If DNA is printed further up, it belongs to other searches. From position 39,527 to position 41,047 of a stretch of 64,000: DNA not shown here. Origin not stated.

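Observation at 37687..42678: Orphan dehydratase-family subunit + ketopantoate-reductase::activase fusion + CoA ligase: a possible self-contained 2-oxoacid-to-enoyl-CoA module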

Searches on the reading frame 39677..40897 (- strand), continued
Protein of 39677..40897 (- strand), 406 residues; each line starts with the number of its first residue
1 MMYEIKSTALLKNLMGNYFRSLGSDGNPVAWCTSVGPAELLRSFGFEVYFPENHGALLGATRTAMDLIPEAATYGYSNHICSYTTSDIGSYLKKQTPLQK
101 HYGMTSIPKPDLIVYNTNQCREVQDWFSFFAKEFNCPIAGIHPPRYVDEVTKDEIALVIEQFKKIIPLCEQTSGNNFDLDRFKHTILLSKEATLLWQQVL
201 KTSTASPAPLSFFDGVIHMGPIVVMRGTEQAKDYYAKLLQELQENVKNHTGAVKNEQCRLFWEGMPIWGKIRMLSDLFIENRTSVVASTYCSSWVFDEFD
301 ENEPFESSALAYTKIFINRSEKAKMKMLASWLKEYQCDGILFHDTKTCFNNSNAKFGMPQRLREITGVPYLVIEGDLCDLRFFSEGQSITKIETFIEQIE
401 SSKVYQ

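Call 36: search_solved_structures(query=A2, max_evalue=0.00001, show_alignments=5)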
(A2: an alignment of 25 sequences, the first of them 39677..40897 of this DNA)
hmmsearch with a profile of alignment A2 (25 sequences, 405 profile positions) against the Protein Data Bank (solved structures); distinct sequences matched with E-value up to 0.00001: 5.
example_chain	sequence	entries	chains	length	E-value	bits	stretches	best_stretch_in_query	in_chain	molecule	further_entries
3o3m_A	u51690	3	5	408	1.5e-71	244.9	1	15-403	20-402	alpha subunit 2-hydroxyisocaproyl-CoA dehydratase | alpha-subunit 2-hydroxyisocaproyl-CoA dehydratase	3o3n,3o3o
9g87_A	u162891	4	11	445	7e-66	226.3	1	12-402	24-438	3-methylbenzoyl-CoA reductase beta subunit MbdO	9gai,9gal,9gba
8s02_A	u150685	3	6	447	1.2e-34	123.5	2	9-289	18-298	BzdO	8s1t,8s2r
7yyl_C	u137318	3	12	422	1.5e-11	47.3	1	136-398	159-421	Dehydratase family protein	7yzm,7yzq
6eno_A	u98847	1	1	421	2.9e-11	46.4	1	136-398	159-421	Dehydratase family protein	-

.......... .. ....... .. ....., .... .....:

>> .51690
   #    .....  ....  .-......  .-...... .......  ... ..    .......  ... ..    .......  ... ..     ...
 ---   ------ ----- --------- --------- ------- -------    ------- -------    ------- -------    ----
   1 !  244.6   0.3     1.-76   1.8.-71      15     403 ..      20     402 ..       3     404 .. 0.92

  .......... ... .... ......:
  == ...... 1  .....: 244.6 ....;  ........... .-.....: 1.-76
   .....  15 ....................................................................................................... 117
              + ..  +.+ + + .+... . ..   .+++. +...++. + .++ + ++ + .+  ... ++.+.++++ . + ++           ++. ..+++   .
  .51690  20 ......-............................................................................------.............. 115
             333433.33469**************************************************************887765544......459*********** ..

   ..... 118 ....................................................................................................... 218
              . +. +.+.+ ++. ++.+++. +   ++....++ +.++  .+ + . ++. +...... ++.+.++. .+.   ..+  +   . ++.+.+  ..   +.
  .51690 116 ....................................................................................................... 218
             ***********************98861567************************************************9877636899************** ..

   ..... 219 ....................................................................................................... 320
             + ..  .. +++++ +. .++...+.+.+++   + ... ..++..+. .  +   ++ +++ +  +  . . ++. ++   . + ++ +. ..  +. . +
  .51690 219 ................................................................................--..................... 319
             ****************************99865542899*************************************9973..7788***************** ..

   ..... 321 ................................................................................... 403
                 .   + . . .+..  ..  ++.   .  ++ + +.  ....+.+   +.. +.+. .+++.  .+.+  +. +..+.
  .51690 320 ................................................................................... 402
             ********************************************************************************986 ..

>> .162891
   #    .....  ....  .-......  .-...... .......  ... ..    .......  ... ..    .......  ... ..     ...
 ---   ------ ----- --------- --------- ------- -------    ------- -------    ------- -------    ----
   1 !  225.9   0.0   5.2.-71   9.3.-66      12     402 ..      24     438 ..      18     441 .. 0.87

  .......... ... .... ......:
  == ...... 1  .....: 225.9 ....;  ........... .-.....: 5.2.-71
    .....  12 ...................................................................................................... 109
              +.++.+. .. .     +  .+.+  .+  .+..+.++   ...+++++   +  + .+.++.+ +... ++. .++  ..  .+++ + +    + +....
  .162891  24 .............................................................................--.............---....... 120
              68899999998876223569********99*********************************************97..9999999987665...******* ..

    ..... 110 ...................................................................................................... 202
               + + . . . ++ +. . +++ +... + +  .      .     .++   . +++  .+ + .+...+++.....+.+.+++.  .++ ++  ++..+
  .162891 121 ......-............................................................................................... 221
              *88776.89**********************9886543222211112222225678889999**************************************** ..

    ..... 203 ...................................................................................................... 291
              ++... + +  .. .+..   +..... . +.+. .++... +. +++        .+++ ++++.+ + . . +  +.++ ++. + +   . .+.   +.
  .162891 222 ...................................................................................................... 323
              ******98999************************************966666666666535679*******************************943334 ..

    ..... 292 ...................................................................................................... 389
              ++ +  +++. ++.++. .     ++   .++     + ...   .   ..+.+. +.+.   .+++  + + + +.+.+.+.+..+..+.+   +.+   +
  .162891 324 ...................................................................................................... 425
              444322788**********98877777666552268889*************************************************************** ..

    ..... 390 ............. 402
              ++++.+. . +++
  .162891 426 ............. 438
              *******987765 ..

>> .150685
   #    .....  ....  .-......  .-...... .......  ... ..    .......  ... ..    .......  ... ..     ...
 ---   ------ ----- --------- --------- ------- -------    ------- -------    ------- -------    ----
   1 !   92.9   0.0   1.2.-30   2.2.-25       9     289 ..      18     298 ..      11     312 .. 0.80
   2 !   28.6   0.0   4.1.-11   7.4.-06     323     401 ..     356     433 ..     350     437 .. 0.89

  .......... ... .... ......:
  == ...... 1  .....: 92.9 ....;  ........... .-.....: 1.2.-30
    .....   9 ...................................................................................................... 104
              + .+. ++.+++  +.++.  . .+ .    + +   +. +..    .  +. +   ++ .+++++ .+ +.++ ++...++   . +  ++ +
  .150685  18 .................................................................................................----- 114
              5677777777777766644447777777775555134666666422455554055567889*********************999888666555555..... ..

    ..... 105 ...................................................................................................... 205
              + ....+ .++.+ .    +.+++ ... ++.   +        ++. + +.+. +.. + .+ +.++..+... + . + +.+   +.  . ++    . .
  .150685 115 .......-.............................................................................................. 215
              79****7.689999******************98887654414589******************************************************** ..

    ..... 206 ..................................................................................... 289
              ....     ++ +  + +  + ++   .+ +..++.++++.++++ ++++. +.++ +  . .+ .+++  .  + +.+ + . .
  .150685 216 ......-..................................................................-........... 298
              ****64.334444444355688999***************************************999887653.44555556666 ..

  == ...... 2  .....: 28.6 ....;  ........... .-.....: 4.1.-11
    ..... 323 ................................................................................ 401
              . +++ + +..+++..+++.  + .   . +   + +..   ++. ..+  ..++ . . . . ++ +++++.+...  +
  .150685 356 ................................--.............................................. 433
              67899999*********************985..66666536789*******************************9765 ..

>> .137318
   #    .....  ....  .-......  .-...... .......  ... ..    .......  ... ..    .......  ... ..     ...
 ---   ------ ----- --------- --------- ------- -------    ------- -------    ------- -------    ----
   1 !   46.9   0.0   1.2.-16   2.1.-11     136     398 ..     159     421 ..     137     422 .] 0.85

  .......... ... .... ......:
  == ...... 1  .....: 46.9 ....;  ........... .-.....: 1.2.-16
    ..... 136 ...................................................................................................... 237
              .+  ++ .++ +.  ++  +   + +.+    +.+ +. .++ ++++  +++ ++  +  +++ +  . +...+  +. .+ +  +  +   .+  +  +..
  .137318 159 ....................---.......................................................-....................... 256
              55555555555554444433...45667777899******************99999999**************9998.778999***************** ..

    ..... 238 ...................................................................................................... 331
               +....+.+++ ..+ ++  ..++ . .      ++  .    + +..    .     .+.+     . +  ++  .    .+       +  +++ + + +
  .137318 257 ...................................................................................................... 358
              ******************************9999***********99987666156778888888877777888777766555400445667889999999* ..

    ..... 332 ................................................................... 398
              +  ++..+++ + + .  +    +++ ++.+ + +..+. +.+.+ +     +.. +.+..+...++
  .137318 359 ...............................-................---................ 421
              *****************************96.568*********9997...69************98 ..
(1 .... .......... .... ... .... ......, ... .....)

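Call 38: predict_structure(alignment_id=A2)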
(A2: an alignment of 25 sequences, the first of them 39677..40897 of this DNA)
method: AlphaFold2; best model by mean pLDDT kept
length: 406 residues; sequences in the alignment: 25
mean_pLDDT: 88.8   pTM: 0.90
mean pLDDT of the five models: 88.8, 85.7, 82.7, 82.6, 82.0
residues with pLDDT >= 90: 228; 70-90: 155; 50-70: 22; < 50: 1
segments of 3 or more residues with pLDDT < 50: none
pLDDT, mean of each block of 10 residues (from residue 1): 85 93 86 88 95 72 77 67 84 86 89 88 86 93 85 92 95 97 96 94 95 91 92 97 97 94 90 93 94 74 91 84 92 96 81 80 96 88 90 96 74
secondary structure, 60 per line:
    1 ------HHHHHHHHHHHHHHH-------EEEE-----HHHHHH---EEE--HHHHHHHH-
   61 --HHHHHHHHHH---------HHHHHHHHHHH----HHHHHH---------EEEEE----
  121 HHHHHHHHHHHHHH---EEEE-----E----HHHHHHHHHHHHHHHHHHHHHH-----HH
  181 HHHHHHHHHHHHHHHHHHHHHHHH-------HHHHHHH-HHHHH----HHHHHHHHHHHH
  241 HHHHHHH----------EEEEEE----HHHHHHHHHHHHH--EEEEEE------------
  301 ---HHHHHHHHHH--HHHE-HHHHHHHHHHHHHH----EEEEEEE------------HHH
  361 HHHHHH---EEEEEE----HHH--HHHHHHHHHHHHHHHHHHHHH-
elements in order: H7-21 E29-32 H38-43 E47-49 H52-59 H63-72 H82-92 H97-102 E112-116 H121-134 E138-141 H152-173 H179-204 H212-218 H220-224 H229-247 E258-263 H268-280 E283-288 H304-313 H321-334 E339-345 H358-366 E370-375 H385-405

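Call 39: search_protein_representatives(protein=window:39677-40897:-)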
Query: 406 residues. Proteins with E-value up to 0.001 (for the whole library): 1599; up to 1e-10: 880; up to 1e-30: 251. The best 150 are listed.
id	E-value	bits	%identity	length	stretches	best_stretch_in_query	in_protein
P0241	1.9e-136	471.7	53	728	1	5-400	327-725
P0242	4.8e-130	450.6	51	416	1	8-400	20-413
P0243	3.0e-123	428.2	48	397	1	4-400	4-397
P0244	6.6e-115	400.7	46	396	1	6-403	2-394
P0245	2.3e-109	382.4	53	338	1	5-324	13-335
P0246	1.2e-105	370.3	43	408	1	4-399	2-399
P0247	8.8e-96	337.7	54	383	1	4-270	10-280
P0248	7.0e-94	331.5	42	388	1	10-397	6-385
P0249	7.2e-94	331.4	39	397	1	7-398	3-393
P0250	2.6e-92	326.3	39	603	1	11-400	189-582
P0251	3.7e-89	315.9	51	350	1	10-282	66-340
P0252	1.3e-87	310.9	38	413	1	18-401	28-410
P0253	7.0e-86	305.1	54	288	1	5-261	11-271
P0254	1.3e-84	300.9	37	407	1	5-400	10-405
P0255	2.7e-80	286.7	50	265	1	140-403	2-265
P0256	2.1e-75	270.7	36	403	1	5-402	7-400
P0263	8.9e-72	258.7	34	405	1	4-403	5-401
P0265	2.3e-71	257.4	34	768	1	6-397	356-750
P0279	5.5e-60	219.8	31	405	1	5-402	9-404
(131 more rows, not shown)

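Call 41: search_protein_families(library=pfam, proteins=[P0241, P0242, P0243, P0244, P0246, P0248, P0249, P0250, P0265, P0252], max_evalue=0.001)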
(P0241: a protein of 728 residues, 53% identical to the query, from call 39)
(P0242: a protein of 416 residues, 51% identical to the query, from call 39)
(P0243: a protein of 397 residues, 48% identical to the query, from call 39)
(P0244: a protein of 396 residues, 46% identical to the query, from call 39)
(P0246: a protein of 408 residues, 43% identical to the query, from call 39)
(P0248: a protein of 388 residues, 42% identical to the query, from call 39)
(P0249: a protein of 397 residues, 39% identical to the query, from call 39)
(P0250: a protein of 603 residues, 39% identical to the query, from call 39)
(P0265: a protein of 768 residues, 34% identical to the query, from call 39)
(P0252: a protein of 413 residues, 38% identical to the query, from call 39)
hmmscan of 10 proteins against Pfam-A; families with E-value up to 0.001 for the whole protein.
P0241 (728 aa): 11 families
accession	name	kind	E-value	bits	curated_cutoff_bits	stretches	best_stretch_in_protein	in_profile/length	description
PF06050.19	HGD-D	-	2.5e-64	218.5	28.4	1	361-724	3-342/342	2-hydroxyglutaryl-CoA dehydratase, D-component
PF08546.17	ApbA_C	-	5.6e-26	91.8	22.7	1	185-307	1-124/125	Ketopantoate reductase PanE/ApbA C terminal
PF02558.23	ApbA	-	2.1e-22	79.8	22.2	1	9-158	2-148/150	Ketopantoate reductase PanE/ApbA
PF03721.20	UDPG_MGDP_dh_N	-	6.9e-08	32.7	27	1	7-53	2-48/187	UDP-glucose/GDP-mannose dehydrogenase family, NAD binding domain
PF01210.29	NAD_Gly3P_dh_N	-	2.4e-05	24.8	23.1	1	9-115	3-109/158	NAD-dependent glycerol-3-phosphate dehydrogenase N-terminus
PF03446.21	NAD_binding_2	-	2.8e-05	24.6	21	1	9-85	3-65/161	NAD binding domain of 6-phosphogluconate dehydrogenase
PF02737.24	3HCDH_N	-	6.4e-05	23.4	22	1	8-94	2-89/180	3-hydroxyacyl-CoA dehydrogenase, NAD binding domain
PF07992.20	Pyr_redox_2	-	0.0001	22.3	26.1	1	6-45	143-182/291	Pyridine nucleotide-disulphide oxidoreductase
PF01266.30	DAO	-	0.00047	20.2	27.9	0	10-54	4-49/353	FAD dependent oxidoreductase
PF13478.12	XdhC_C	-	0.00059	20.8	29.7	0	10-47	3-35/125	XdhC Rossmann domain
PF03807.23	F420_oxidored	-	0.00072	20.5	21.6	0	9-111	3-94/94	NADP oxidoreductase coenzyme F420-dependent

P0242 (416 aa): 1 family
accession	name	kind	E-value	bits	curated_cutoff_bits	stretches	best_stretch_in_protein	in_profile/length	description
PF06050.19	HGD-D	-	5.2e-61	207.5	28.4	1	47-412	3-342/342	2-hydroxyglutaryl-CoA dehydratase, D-component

P0243 (397 aa): 1 family
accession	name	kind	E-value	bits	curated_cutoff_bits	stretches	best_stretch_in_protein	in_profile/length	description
PF06050.19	HGD-D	-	7.1e-58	197.2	28.4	1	35-396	3-342/342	2-hydroxyglutaryl-CoA dehydratase, D-component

P0244 (396 aa): 1 family
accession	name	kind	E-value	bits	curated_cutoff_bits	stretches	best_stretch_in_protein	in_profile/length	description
PF06050.19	HGD-D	-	6.5e-45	154.6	28.4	1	31-389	2-341/342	2-hydroxyglutaryl-CoA dehydratase, D-component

P0246 (408 aa): 1 family
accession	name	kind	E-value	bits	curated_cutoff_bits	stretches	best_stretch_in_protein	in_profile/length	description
PF06050.19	HGD-D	-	1.8e-57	195.9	28.4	1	37-399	4-342/342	2-hydroxyglutaryl-CoA dehydratase, D-component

P0248 (388 aa): 1 family
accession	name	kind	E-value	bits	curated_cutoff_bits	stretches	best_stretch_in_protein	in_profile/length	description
PF06050.19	HGD-D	-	3.9e-54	185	28.4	1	31-385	3-340/342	2-hydroxyglutaryl-CoA dehydratase, D-component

P0249 (397 aa): 1 family
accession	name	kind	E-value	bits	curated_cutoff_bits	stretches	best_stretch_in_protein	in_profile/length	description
PF06050.19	HGD-D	-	5.2e-46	158.2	28.4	1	32-392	4-340/342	2-hydroxyglutaryl-CoA dehydratase, D-component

P0250 (603 aa): 2 families
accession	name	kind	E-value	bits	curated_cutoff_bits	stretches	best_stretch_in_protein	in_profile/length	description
PF06050.19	HGD-D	-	1.8e-51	176.2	28.4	1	218-579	4-340/342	2-hydroxyglutaryl-CoA dehydratase, D-component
PF08546.17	ApbA_C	-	1.1e-34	119.9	22.7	1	16-138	3-124/125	Ketopantoate reductase PanE/ApbA C terminal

P0265 (768 aa): 4 families
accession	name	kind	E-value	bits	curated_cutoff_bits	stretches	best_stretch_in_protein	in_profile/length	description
PF06050.19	HGD-D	-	5e-38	132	28.4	1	389-750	3-340/342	2-hydroxyglutaryl-CoA dehydratase, D-component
PF02558.23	ApbA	-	4.4e-36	124.2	22.2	1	3-154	1-149/150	Ketopantoate reductase PanE/ApbA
PF08546.17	ApbA_C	-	2.9e-32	112.1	22.7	1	180-304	1-124/125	Ketopantoate reductase PanE/ApbA C terminal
PF03807.23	F420_oxidored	-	7.4e-05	23.7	21.6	1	2-106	1-94/94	NADP oxidoreductase coenzyme F420-dependent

P0252 (413 aa): 1 family
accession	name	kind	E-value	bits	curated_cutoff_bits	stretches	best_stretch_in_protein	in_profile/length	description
PF06050.19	HGD-D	-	1.8e-44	153.1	28.4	1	47-408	3-342/342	2-hydroxyglutaryl-CoA dehydratase, D-component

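Call 42: fold_search(model_id=the predicted structure, library=pdb)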
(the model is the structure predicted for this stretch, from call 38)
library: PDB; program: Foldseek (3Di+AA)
matches with E <= 10: 1007; with E <= 0.001: 20
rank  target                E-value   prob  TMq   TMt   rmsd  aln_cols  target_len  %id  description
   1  3o3m_A                6.9e-28  1.00  0.89  0.91   2.3       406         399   28  (R)-2-Hydroxyisocaproyl-CoA Dehydratase (released 2011-03-16)
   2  3o3m_C                1.5e-27  1.00  0.91  0.92   2.1       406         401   28  (R)-2-Hydroxyisocaproyl-CoA Dehydratase (released 2011-03-16)
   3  3o3o_A                3.7e-27  1.00  0.90  0.92   2.3       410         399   28  (R)-2-hydroxyisocaproyl-CoA dehydratase in complex with (R)-2-hydroxyisocaproate (released 2011-03-16)
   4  9g87_A                3.9e-24  1.00  0.88  0.82   2.9       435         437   25  3-methylbenzoyl-CoA reductase from Thauera chlorobenzoica (subunits MbdON ) (released 2026-02-04)
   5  9gai_A                7.0e-24  1.00  0.86  0.81   3.1       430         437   26  3-methylbenzoyl-CoA reductase from Thauera chlorobenzoica (MbdONPQ) (released 2026-02-18)
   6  9gai_E                1.5e-23  1.00  0.86  0.81   3.1       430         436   26  3-methylbenzoyl-CoA reductase from Thauera chlorobenzoica (MbdONPQ) (released 2026-02-18)
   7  8s02_A                2.3e-23  1.00  0.88  0.82   2.9       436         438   19  BzdNO-benzoyl-CoA complex (released 2025-03-05)
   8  8s02_C                4.2e-23  1.00  0.89  0.84   2.9       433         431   19  BzdNO-benzoyl-CoA complex (released 2025-03-05)
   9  8s2r_C                6.0e-23  1.00  0.88  0.83   2.8       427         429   19  BzdNO in partially coenzyme A - free state (released 2025-03-05)
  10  6eno                  3.6e-15  1.00  0.77  0.75   3.6       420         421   17  Double cubane cluster oxidoreductase (released 2018-03-14)
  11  7yzm_A                8.8e-15  1.00  0.79  0.76   3.3       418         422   16  MgADPNP-bound DCCP:DCCP-R complex (released 2022-12-28)
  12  7yyl_A                1.4e-14  1.00  0.78  0.76   3.5       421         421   16  nucleotide-free DCCP:DCCP-R complex (released 2022-12-28)
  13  7yyl_D                5.0e-14  1.00  0.77  0.75   3.6       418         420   17  nucleotide-free DCCP:DCCP-R complex (released 2022-12-28)
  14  7yyl_B                7.8e-14  1.00  0.79  0.77   3.4       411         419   17  nucleotide-free DCCP:DCCP-R complex (released 2022-12-28)
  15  9gai_B                3.0e-13  1.00  0.71  0.74   4.8       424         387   15  3-methylbenzoyl-CoA reductase from Thauera chlorobenzoica (MbdONPQ) (released 2026-02-18)
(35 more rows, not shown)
